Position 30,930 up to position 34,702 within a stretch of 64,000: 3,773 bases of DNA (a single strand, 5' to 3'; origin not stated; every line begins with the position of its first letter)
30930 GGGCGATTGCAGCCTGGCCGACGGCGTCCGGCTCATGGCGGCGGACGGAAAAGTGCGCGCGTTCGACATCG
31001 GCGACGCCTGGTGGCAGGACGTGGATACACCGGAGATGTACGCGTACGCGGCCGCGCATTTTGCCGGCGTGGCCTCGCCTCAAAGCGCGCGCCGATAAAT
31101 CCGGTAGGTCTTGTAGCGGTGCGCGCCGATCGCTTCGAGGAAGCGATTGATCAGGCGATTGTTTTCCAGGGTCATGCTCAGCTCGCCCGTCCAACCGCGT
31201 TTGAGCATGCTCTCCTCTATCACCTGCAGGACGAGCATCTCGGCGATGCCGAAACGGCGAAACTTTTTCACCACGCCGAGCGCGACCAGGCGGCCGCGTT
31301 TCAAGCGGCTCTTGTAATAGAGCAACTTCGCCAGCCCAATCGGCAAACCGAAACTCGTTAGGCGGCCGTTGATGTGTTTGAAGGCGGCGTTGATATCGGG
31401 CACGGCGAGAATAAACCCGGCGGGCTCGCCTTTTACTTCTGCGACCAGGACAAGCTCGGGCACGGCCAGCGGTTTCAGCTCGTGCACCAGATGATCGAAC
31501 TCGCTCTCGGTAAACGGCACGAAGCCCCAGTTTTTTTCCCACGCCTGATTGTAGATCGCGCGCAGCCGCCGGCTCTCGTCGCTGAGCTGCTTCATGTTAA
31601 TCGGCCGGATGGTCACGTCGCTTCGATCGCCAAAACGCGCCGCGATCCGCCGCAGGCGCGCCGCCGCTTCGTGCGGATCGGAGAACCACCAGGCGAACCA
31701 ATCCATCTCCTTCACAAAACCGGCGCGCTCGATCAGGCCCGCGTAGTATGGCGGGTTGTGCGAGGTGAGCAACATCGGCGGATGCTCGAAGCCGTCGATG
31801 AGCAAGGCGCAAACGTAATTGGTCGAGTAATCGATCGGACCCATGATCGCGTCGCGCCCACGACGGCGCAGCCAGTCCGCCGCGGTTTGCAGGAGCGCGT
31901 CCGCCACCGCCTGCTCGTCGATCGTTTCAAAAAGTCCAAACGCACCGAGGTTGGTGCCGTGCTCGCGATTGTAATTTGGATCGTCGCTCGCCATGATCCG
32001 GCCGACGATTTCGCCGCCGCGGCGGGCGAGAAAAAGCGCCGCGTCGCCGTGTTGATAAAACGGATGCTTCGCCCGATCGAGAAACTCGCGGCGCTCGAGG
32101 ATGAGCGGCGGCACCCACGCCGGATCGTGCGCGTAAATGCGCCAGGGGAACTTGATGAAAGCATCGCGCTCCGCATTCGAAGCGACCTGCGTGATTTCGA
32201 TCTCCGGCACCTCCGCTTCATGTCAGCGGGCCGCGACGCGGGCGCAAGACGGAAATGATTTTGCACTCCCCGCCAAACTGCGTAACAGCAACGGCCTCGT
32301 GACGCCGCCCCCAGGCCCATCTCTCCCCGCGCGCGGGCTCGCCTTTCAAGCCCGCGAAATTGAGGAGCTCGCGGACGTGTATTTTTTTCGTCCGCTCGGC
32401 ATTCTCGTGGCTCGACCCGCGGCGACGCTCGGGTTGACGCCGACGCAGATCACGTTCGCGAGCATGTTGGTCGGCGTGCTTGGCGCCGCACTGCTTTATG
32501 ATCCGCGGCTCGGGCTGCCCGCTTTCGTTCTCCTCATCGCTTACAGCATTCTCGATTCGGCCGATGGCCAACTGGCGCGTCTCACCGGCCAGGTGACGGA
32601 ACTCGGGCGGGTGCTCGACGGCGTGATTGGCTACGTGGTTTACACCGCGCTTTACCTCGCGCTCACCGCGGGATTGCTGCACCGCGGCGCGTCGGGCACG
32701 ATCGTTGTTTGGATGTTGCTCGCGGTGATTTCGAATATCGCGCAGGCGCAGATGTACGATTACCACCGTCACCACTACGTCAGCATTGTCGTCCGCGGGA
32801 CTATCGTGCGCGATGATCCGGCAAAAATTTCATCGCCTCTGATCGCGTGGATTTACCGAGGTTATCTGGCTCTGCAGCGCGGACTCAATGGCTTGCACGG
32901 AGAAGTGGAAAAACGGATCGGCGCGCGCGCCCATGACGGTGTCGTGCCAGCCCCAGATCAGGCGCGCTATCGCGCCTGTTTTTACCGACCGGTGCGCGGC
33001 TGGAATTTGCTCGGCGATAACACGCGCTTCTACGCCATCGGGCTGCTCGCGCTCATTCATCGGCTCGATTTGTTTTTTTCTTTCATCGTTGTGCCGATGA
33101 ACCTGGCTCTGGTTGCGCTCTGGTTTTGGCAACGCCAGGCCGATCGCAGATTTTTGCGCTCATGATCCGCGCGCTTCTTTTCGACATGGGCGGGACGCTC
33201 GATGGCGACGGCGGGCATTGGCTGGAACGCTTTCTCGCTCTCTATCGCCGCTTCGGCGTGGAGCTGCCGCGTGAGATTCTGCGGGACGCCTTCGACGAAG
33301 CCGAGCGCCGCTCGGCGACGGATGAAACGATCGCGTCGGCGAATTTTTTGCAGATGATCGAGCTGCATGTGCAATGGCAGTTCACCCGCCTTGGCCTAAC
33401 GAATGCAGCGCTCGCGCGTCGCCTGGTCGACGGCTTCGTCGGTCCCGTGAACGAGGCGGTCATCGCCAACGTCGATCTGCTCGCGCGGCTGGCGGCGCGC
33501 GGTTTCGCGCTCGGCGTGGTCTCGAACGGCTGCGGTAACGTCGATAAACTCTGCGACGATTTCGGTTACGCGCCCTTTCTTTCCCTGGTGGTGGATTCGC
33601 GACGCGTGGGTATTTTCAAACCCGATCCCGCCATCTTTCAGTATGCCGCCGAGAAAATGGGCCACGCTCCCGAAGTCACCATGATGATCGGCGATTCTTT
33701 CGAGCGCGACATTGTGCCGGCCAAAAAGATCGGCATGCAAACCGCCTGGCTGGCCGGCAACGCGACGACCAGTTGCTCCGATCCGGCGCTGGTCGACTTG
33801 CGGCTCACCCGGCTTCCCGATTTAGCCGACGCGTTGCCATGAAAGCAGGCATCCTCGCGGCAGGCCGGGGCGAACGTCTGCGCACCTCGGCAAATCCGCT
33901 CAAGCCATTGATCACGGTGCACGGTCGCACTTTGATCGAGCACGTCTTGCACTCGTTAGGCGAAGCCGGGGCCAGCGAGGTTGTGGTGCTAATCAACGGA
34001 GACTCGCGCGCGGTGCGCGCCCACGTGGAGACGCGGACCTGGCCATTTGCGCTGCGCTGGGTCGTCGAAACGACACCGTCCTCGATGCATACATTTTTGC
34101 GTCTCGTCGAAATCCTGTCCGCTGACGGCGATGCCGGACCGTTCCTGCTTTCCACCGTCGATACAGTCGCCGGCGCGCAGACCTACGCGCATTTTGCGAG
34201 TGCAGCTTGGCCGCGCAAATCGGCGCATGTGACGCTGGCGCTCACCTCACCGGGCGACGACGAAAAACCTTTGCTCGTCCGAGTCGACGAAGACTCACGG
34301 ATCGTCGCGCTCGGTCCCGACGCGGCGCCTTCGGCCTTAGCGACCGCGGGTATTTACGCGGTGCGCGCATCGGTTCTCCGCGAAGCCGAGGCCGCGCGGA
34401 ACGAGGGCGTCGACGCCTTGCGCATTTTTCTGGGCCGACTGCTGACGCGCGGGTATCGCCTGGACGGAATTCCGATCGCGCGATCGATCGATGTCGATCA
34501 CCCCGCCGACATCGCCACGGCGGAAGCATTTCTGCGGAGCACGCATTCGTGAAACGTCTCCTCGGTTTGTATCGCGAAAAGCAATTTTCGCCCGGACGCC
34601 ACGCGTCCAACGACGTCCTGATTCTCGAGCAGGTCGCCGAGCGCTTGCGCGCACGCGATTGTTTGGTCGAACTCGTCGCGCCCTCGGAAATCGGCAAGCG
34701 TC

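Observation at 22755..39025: A ~16-kb cluster combining CDP-alcohol transferases, cytidylyltransferase-like enzymes, glycosyltransferases, a flippase and a sphingoid-base synthase-like enzyme: candidate pathway for an unusual polar (glyco)lipid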

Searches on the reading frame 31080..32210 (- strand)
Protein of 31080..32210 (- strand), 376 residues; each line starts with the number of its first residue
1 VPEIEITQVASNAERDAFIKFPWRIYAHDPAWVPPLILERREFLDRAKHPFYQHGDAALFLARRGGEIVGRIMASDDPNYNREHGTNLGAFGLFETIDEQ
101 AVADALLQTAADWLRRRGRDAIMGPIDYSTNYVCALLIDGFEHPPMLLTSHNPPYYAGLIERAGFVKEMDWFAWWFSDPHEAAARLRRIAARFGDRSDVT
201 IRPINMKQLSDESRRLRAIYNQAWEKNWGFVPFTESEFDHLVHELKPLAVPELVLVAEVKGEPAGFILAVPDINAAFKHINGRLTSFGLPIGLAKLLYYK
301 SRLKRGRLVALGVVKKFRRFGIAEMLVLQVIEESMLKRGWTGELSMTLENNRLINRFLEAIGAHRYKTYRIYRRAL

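Call 4: search_protein_families(library=pfam, proteins=[window:31080-32210:-], max_evalue=0.01)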
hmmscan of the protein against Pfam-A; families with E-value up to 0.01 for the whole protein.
window:31080-32210:- (376 aa): 5 families
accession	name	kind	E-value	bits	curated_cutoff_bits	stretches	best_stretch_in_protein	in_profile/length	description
PF00583.31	Acetyltransf_1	-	2.4e-12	47.6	20.7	2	216-352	4-106/116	Acetyltransferase (GNAT) family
PF13508.13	Acetyltransf_7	-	8.9e-05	23.2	27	0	253-352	4-72/84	Acetyltransferase (GNAT) domain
PF13480.13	Acetyltransf_6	-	0.00026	21.6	22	0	6-71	22-86/143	Acetyltransferase (GNAT) domain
PF08445.16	FR47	-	0.0027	18.1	22.1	1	302-370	18-85/86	FR47-like protein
PF13673.13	Acetyltransf_10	-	0.0096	16.3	23.6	0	305-337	51-83/128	Acetyltransferase (GNAT) domain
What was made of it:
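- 31080..32210 (-): Double-GNAT N-acyltransferase, the candidate bacterial ceramide synthase. Acetyltransf_1 at 47.6 bits (call 4).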

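Call 6: search_protein_families(library=ncbifam, proteins=[window:31080-32210:-], max_evalue=0.001)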
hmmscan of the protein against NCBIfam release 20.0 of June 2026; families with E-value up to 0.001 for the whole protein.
window:31080-32210:- (376 aa): 1 family
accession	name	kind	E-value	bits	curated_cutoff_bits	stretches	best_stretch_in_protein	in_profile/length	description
NF002959.0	PRK03624.1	equivalog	6.2e-09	35.7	124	0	305-364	72-130/147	GNAT family acetyltransferase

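Call 11: search_solved_structures(query=window:31080-32210:-, max_evalue=1)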
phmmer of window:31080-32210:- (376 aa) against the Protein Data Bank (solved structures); distinct sequences matched with E-value up to 1: 3.
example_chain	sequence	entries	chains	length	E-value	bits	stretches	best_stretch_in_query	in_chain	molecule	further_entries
7l1k_A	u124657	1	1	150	0.03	16.6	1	299-372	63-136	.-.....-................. 30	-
6vp9_A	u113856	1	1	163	0.041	16.2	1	305-371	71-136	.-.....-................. 20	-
7stx_A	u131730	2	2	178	0.052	15.8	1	305-371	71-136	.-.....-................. 20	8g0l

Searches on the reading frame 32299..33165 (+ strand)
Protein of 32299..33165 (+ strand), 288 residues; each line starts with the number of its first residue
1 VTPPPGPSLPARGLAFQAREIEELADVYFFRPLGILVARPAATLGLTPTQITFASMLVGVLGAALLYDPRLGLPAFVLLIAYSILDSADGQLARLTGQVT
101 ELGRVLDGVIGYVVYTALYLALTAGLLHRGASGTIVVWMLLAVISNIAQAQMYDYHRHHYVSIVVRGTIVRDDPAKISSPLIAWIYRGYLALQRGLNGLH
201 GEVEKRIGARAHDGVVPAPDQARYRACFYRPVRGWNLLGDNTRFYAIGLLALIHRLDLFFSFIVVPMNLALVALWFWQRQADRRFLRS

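Call 4: search_protein_families(library=pfam, proteins=[window:32299-33165:+], max_evalue=0.01)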
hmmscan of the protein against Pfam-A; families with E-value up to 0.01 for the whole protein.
window:32299-33165:+ (288 aa): 1 family
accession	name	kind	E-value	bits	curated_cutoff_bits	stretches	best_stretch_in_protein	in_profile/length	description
PF01066.26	CDP-OH_P_transf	-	2.9e-11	44.4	22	1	47-146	3-95/152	CDP-alcohol phosphatidyltransferase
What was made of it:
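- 32299..33165 (+): CPT2: the CDP-alcohol phosphotransferase of the cross-phylum module. A public gene call starts at 32155. PF01066 at 44.4 bits (call 4).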

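Call 6: search_protein_families(library=ncbifam, proteins=[window:32299-33165:+], max_evalue=0.001)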
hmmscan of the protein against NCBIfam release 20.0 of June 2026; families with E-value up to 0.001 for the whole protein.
window:32299-33165:+ (288 aa): 5 families
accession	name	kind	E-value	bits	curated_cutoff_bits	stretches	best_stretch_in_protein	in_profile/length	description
NF040950.1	archin_ph_syn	equivalog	9.9e-12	45.1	180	1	37-133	15-113/191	archaetidylinositol phosphate synthase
NF045883.1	PIPSynth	equivalog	3.5e-10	39.9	170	1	37-145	14-123/197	phosphatidylinositol phosphate synthase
NF041135.1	IPPtranDIPPsyn_Thcocales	equivalog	7.8e-08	31.7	580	1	46-155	250-355/419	bifunctional L-myo-inositol-1-phosphate cytidylyltransferase/CDP-L-myo-inositol myo-inositolphosphotransferase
NF053678.1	ClpnSynClsA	equivalog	7.2e-05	23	240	1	56-123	14-81/180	cardiolipin synthase ClsA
TIGR00473.1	pssA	equivalog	0.00025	21.2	107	1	54-112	3-60/153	CDP-diacylglycerol--serine O-phosphatidyltransferase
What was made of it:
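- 32299..33165 (+): The best NCBIfam hits are AIP synthase and PIP synthase (call 6).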

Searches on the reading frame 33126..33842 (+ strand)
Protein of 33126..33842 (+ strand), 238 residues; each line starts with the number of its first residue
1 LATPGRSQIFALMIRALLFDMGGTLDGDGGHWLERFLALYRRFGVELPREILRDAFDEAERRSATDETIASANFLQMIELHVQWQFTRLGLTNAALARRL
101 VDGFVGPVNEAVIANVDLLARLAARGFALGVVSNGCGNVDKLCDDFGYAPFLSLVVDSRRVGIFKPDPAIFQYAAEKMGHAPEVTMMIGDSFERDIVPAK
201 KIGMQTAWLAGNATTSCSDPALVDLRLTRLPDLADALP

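Call 5: search_protein_families(library=pfam, proteins=[window:33126-33842:+], max_evalue=0.01)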
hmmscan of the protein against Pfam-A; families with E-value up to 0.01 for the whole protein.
window:33126-33842:+ (238 aa): 3 families
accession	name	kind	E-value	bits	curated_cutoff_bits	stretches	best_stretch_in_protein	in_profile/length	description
PF00702.32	Hydrolase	-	1.2e-16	62.1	26.4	1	14-203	1-191/191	haloacid dehalogenase-like hydrolase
PF13419.12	HAD_2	-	7.7e-14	52.6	23.8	1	116-208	85-177/178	Haloacid dehalogenase-like hydrolase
PF13242.12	Hydrolase_like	-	2.1e-11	44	22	1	165-216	4-55/75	HAD-hyrolase-like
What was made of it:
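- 33126..33842 (+): HAD-IA phosphatase. A public gene call spans 33162-33842. Pfam Hydrolase and HAD_2 (call 5).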

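Call 6: search_protein_families(library=ncbifam, proteins=[window:33126-33842:+], max_evalue=0.001)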
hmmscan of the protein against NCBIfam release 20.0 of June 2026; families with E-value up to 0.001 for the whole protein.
window:33126-33842:+ (238 aa): 34 families (the best 25 are shown)
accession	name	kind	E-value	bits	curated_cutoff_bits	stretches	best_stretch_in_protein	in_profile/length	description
TIGR02252.1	DREG-2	subfamily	3.3e-21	76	155.2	1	15-208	1-203/203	HAD hydrolase, REG-2-like, family IA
TIGR02253.1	CTE7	subfamily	1e-20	74.5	169.75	1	13-214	1-199/221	TIGR02253 family HAD-type hydrolase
TIGR02254.1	YjjG_YfnB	equivalog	2.8e-19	69.5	159.9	1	115-233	102-219/223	YjjG family noncanonical pyrimidine nucleotidase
NF006976.0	PRK09449.1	equivalog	3.2e-15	56.3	183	1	86-213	72-199/225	pyrimidine 5'-nucleotidase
TIGR01428.1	HAD_type_II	equivalog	9.5e-13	48.6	125.4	1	14-210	1-191/197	haloacid dehalogenase type II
NF053830.1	RUBPPhHalo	equivalog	1.8e-11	44.1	330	1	40-234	31-231/234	ribulose-1,5-bisphosphate 5-phosphatase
NF009804.0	PRK13288.1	equivalog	3.9e-10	39.6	218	1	118-209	90-181/215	pyrophosphatase PpaX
NF009695.0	PRK13222.1-2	equivalog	7.9e-10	38.6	225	1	118-206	102-190/226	phosphoglycolate phosphatase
TIGR01454.1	AHBA_synth_RP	hypoth_equivalog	1.1e-09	38.2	246.65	1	116-207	81-172/205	AHBA synthesis associated protein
TIGR01460.1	HAD-SF-IIA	subfamily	1.2e-09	38.3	100.15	1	165-209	197-243/246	HAD-IIA family hydrolase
NF052576.1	PymNtasePynAStpc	equivalog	1.9e-09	37.5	350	1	114-214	103-205/229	pyrimidine 5'-nucleotidase PynA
TIGR01549.1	HAD-SF-IA-v1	subfamily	4.9e-09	36.8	23.3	1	116-203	68-149/149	HAD-IA family hydrolase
TIGR02247.1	HAD-1A3-hyp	subfamily_domain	5.7e-09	36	125.4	1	14-207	2-193/211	epoxide hydrolase N-terminal domain-like phosphatase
TIGR02009.1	PGMB-YQAB-SF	subfamily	1.3e-08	35.3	153.35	1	14-191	1-169/186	beta-phosphoglucomutase family hydrolase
TIGR01449.2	PGP_bact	equivalog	1.6e-08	34.4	180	1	117-209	92-184/213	phosphoglycolate phosphatase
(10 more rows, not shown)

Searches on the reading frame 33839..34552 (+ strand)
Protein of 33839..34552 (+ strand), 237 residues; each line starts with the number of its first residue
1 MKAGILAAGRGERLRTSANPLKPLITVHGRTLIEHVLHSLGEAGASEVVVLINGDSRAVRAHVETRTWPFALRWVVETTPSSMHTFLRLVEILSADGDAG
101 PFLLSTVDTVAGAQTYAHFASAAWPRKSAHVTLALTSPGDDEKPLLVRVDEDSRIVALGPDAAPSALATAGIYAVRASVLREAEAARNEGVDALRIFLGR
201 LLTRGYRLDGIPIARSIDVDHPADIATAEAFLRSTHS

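Call 5: search_protein_families(library=pfam, proteins=[window:33839-34552:+], max_evalue=0.01)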
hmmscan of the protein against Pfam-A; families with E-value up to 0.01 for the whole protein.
window:33839-34552:+ (237 aa): 4 families
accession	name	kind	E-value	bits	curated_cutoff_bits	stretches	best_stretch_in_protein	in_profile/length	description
PF12804.13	NTP_transf_3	-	2e-13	51.2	27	1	5-150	3-136/160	MobA-like NTP transferase domain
PF00483.29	NTP_transferase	-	3.2e-08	33.9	21.2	1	5-184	4-190/245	Nucleotidyl transferase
PF01128.25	IspD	-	6.2e-05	23.3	27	1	5-56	5-55/221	2-C-methyl-D-erythritol 4-phosphate cytidylyltransferase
PF02348.25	CTP_transf_3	-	0.00088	19.6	22.6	1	20-98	14-88/217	Cytidylyltransferase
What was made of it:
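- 33839..34552 (+): NTP2: a sugar-phosphate-type nucleotidyltransferase of the module. Pfam NTP_transf_3 at 51.2 bits (call 5).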

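Call 7: search_protein_families(library=ncbifam, proteins=[window:33839-34552:+], max_evalue=0.001)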
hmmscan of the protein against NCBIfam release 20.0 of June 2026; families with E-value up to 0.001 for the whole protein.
window:33839-34552:+ (237 aa): 22 families
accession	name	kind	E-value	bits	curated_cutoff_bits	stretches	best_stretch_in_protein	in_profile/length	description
TIGR03992.1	Arch_glmU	subfamily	1e-12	47.7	292.1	1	1-185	1-178/393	bifunctional sugar-1-phosphate nucleotidylyltransferase/acetyltransferase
NF041313.1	UDPGP_AglF_Halo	equivalog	8.4e-12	45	400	1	1-230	1-232/234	UTP--glucose-1-phosphate uridylyltransferase AglF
NF045761.1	NAMPUrTaseMurU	equivalog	1.5e-11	44.6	250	1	1-54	1-55/226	N-acetylmuramate alpha-1-phosphate uridylyltransferase MurU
NF052502.1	man1P_GTase_Rv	exception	2.3e-10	39.9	440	1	2-233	2-225/352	mannose-1-phosphate guanylyltransferase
NF045697.1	MurNAcPUrMurU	equivalog_domain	7.6e-08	32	370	1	5-111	2-107/229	N-acetylmuramate alpha-1-phosphate uridylyltransferase MurU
TIGR01208.1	rmlA_long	equivalog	1e-07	31.2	320.25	1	2-181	1-180/353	glucose-1-phosphate thymidylyltransferase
NF009905.0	PRK13368.1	subfamily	1.8e-07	30.8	255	1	13-65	10-61/243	3-deoxy-manno-octulosonate cytidylyltransferase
TIGR01173.1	glmU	equivalog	2.3e-07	30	366.85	1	3-79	3-73/452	bifunctional UDP-N-acetylglucosamine diphosphorylase/glucosamine-1-phosphate N-acetyltransferase GlmU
NF010932.0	PRK14352.1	equivalog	2.9e-07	29.5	611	1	5-66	11-70/488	bifunctional UDP-N-acetylglucosamine diphosphorylase/glucosamine-1-phosphate N-acetyltransferase GlmU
NF041135.1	IPPtranDIPPsyn_Thcocales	equivalog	3.5e-07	29.6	580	1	1-86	1-82/419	bifunctional L-myo-inositol-1-phosphate cytidylyltransferase/CDP-L-myo-inositol myo-inositolphosphotransferase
NF010934.1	PRK14354.1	equivalog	9.2e-07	27.7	450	1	3-66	2-63/447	bifunctional UDP-N-acetylglucosamine diphosphorylase/glucosamine-1-phosphate N-acetyltransferase GlmU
NF010933.0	PRK14353.1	equivalog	1e-06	27.7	505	1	5-67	10-70/453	bifunctional UDP-N-acetylglucosamine diphosphorylase/glucosamine-1-phosphate N-acetyltransferase GlmU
TIGR00453.1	ispD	equivalog_domain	1.3e-06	28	181.3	1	5-66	4-65/219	2-C-methyl-D-erythritol 4-phosphate cytidylyltransferase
TIGR00454.1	TIGR00454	hypoth_equivalog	1.9e-06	27.9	174.7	1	1-67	1-64/183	TIGR00454 family protein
NF041173.1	Sug_nt_acttase_Thmprot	equivalog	2.6e-06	26.6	600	1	1-179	1-172/405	bifunctional sugar-1-phosphate nucleotidylyltransferase/acetyltransferase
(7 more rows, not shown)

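Call 24: search_solved_structures(query=window:33839-34552:+, max_evalue=0.0001)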
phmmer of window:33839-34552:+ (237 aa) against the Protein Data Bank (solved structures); distinct sequences matched with E-value up to 0.0001: 3.
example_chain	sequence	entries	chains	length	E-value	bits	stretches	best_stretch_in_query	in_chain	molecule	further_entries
4y7t_A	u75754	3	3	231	8e-09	38.8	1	1-186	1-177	Nucleotidyl transferase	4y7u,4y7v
9dqf_A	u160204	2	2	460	8.2e-05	25.7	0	3-67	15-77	Bifunctional protein GlmU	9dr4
2qkx_A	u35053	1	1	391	9.3e-05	25.5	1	5-198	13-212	Bifunctional protein glmU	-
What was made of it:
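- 33839..34552 (+): The best PDB hit is MurU 4y7t (call 24).
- NTP2 resembles sugar-1-phosphate nucleotidyltransferases more than IPCT (calls 7, 24). NTP2 is closest to soluble sugar-phosphate nucleotidyltransferases (calls 7, 24).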
